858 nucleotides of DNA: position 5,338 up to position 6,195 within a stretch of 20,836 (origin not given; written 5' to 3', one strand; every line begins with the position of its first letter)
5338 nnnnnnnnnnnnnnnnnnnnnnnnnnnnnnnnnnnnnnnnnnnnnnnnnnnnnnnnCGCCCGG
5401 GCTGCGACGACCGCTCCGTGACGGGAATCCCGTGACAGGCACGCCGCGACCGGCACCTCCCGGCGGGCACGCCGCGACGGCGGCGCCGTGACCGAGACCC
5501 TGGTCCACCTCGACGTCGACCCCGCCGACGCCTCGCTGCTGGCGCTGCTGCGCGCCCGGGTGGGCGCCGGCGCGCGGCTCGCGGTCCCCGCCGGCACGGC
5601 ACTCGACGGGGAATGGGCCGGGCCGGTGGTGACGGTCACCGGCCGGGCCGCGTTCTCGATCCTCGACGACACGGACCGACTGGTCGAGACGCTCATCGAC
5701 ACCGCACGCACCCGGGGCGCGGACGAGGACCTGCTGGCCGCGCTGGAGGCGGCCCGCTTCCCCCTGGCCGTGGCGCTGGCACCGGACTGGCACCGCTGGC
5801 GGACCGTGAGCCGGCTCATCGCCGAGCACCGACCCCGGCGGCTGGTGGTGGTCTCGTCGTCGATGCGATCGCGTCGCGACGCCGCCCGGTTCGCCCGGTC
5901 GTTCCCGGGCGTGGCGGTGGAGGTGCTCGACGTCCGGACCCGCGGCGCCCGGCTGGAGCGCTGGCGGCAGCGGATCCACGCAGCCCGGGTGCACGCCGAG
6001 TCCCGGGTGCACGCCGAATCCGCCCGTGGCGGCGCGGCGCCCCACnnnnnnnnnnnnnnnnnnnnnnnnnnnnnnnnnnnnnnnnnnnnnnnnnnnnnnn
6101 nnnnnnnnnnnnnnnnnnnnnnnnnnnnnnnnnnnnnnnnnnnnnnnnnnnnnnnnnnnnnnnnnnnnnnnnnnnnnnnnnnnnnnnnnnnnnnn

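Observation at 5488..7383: Unannotatable 631-aa protein with TagF/KpsC-like acceptor, K-x-HP and nucleotide-binding motifs: candidate ulosonic-acid polymerase or transferase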

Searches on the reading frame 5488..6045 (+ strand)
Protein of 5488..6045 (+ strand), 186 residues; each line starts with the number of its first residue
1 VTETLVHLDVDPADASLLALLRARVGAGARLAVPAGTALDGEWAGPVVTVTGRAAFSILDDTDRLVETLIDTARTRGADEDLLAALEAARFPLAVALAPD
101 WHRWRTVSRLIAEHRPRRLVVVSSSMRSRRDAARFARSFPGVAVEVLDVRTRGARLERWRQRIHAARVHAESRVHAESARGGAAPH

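Call 80: search_solved_structures(query=A3, max_evalue=10)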
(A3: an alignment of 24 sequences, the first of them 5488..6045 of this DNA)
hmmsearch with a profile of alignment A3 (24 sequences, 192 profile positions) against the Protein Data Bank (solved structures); distinct sequences matched with E-value up to 10: 4.
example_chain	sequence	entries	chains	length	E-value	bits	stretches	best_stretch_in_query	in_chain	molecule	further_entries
6j74_A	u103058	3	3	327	1.1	12.3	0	101-116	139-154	Protein prenyltransferase alpha subunit repeat-containing protein 1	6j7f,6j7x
4lvu_A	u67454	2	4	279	1.3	12.1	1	117-183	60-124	Oxidoreductase, short chain dehydrogenase/reductase family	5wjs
6j6x_A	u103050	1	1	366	1.4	12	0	101-116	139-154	Protein prenyltransferase alpha subunit repeat-containing protein 1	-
6o60_A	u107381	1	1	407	1.5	11.9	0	101-116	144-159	Protein prenyltransferase alpha subunit repeat-containing protein 1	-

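Call 85: predict_structure(alignment_id=A3)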
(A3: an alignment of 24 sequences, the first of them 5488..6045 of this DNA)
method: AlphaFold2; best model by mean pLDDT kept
length: 186 residues; sequences in the alignment: 24
mean_pLDDT: 91.1   pTM: 0.76
mean pLDDT of the five models: 91.1, 90.4, 90.3, 89.6, 89.4
residues with pLDDT >= 90: 138; 70-90: 34; 50-70: 14; < 50: 0
segments of 3 or more residues with pLDDT < 50: none
pLDDT, mean of each block of 10 residues (from residue 1): 89 93 95 94 95 91 97 98 98 95 96 97 91 95 93 66 86 87 64
secondary structure, 60 per line:
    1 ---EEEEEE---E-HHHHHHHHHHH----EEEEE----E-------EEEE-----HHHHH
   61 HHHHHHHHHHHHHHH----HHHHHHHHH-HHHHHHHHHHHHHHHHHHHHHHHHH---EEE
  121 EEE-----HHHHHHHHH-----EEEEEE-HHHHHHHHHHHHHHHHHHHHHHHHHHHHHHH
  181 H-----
elements in order: E4-9 H15-25 E30-34 E47-50 H56-75 H80-88 H90-114 E118-123 H129-137 E143-148 H150-181
